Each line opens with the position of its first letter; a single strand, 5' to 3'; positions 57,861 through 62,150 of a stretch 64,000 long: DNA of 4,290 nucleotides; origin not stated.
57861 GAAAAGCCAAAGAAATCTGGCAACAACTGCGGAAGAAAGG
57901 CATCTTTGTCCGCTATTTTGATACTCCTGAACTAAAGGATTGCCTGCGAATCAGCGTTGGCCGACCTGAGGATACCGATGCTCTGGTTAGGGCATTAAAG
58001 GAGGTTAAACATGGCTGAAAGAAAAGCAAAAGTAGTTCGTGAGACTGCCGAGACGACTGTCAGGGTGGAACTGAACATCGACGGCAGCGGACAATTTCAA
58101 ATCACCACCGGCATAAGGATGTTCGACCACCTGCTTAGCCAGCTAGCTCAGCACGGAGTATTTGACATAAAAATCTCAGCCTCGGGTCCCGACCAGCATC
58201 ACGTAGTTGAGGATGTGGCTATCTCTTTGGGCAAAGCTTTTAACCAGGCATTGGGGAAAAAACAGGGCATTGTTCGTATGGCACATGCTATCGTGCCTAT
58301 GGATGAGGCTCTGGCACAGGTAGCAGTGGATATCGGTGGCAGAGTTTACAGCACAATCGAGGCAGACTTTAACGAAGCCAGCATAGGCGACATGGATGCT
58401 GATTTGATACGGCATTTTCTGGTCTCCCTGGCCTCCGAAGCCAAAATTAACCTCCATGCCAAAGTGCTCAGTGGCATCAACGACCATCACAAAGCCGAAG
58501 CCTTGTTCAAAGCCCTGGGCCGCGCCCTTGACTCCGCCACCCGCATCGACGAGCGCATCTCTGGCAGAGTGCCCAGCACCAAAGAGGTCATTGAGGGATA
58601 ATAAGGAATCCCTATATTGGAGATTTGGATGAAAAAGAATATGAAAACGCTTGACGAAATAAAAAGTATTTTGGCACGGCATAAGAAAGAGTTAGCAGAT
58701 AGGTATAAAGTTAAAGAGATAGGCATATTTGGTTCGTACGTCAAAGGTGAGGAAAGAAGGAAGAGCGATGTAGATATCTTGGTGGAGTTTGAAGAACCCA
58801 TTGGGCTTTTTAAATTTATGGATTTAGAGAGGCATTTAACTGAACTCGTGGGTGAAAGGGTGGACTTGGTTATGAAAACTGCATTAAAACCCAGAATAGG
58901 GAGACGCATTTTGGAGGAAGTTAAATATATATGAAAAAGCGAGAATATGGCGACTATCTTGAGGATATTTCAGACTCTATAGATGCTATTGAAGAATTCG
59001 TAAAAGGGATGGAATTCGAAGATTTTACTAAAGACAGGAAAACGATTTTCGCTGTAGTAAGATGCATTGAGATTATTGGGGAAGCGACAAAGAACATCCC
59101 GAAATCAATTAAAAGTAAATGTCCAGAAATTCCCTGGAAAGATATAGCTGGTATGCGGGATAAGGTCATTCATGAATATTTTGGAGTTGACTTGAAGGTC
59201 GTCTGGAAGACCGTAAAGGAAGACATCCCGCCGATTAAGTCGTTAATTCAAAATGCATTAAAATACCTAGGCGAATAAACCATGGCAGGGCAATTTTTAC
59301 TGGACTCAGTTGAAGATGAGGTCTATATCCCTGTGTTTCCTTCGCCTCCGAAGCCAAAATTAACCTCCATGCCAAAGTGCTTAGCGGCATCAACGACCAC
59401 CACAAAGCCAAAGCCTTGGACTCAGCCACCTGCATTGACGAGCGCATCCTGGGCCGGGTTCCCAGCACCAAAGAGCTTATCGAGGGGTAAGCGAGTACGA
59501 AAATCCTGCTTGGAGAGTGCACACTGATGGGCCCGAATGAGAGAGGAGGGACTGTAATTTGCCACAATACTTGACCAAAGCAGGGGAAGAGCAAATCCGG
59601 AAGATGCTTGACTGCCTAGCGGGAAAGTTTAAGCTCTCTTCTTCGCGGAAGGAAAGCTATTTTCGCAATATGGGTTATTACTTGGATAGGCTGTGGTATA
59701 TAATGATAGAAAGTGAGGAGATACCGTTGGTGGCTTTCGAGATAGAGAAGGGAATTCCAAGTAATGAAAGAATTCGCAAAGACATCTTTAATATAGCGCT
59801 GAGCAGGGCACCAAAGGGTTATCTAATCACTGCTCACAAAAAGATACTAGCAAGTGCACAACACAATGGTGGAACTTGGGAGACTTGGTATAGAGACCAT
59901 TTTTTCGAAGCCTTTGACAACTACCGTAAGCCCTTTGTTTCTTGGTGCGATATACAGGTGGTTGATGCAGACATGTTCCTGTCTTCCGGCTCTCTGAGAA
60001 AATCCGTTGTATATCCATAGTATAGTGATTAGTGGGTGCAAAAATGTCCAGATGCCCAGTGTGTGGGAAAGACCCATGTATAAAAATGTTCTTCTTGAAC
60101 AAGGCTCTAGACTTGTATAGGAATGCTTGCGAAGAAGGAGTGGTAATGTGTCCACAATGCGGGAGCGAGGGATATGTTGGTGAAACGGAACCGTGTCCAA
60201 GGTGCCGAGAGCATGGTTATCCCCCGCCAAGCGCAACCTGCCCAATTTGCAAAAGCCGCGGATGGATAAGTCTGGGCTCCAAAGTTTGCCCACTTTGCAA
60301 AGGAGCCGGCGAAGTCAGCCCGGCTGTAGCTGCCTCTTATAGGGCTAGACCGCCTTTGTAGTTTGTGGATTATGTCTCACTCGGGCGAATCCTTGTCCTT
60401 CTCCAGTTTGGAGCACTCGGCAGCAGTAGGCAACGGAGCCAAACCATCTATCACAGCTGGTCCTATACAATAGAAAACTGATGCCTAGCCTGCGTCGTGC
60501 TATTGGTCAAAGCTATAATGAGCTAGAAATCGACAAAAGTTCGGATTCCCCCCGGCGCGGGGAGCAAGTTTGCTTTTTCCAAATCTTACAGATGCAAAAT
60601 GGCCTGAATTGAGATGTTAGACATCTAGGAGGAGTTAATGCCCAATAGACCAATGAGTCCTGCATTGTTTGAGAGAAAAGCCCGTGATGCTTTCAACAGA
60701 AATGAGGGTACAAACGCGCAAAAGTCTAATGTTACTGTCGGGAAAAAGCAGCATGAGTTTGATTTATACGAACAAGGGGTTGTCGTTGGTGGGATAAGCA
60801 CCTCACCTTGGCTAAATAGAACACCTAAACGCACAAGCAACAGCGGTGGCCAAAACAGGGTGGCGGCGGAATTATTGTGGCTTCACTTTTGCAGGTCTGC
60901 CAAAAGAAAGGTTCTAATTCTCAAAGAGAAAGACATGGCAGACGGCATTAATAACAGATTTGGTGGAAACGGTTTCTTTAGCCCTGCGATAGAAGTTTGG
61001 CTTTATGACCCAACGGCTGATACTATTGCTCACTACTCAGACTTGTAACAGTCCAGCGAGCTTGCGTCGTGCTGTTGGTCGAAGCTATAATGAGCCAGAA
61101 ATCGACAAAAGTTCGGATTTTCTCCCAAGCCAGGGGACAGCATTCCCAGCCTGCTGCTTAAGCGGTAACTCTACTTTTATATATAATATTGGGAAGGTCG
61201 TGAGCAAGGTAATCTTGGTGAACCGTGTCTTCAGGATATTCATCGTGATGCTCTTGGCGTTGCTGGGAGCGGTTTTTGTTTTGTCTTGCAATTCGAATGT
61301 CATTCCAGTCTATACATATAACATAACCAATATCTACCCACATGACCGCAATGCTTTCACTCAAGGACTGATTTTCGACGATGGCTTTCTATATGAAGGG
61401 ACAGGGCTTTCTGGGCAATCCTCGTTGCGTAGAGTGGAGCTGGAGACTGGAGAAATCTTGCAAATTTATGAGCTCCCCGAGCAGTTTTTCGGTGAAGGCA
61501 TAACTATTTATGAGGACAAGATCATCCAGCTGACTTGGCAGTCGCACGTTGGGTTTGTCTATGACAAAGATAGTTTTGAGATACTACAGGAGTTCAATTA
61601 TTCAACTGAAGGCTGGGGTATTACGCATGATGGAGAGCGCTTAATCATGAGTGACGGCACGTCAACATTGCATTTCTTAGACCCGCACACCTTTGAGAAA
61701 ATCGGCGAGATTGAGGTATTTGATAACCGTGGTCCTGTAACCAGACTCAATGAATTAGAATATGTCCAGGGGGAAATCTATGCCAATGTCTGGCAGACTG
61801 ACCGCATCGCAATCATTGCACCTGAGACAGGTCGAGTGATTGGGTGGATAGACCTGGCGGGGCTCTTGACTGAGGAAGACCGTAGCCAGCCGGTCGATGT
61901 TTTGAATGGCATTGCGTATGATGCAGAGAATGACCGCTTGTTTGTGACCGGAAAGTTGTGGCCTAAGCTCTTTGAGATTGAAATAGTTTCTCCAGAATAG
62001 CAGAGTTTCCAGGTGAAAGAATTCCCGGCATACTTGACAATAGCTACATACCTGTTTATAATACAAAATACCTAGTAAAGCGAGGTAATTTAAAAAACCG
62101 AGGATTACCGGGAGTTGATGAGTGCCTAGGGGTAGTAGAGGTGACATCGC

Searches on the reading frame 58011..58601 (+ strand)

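Call 71: search_protein_families(library=pfam, proteins=[window:58011-58601:+], max_evalue=0.00001)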
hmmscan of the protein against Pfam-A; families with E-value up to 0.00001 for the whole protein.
window:58011-58601:+ (196 aa): 1 family
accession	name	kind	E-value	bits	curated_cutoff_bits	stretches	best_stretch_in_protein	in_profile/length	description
PF00475.24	IGPD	-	8.8e-56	188.5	27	1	33-173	1-144/144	Imidazoleglycerol-phosphate dehydratase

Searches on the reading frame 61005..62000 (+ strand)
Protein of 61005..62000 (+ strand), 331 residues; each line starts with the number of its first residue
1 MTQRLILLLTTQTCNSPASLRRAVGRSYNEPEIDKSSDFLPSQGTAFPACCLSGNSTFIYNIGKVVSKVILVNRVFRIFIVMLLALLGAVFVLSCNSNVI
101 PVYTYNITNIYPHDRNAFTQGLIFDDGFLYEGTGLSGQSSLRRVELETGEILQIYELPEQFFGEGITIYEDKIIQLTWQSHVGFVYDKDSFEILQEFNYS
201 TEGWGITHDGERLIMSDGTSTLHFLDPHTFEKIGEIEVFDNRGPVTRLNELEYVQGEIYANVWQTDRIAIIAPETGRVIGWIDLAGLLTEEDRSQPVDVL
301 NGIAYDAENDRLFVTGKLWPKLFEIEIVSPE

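Call 72: search_protein_families(library=pfam, proteins=[window:61005-62000:+], max_evalue=0.00001)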
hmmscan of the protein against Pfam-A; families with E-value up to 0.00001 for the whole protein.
window:61005-62000:+ (331 aa): 1 family
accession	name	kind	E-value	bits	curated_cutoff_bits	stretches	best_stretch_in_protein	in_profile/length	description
PF05096.18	Glu_cyclase_2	-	2.6e-102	342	22.3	1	94-327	15-249/249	Glutamine cyclotransferase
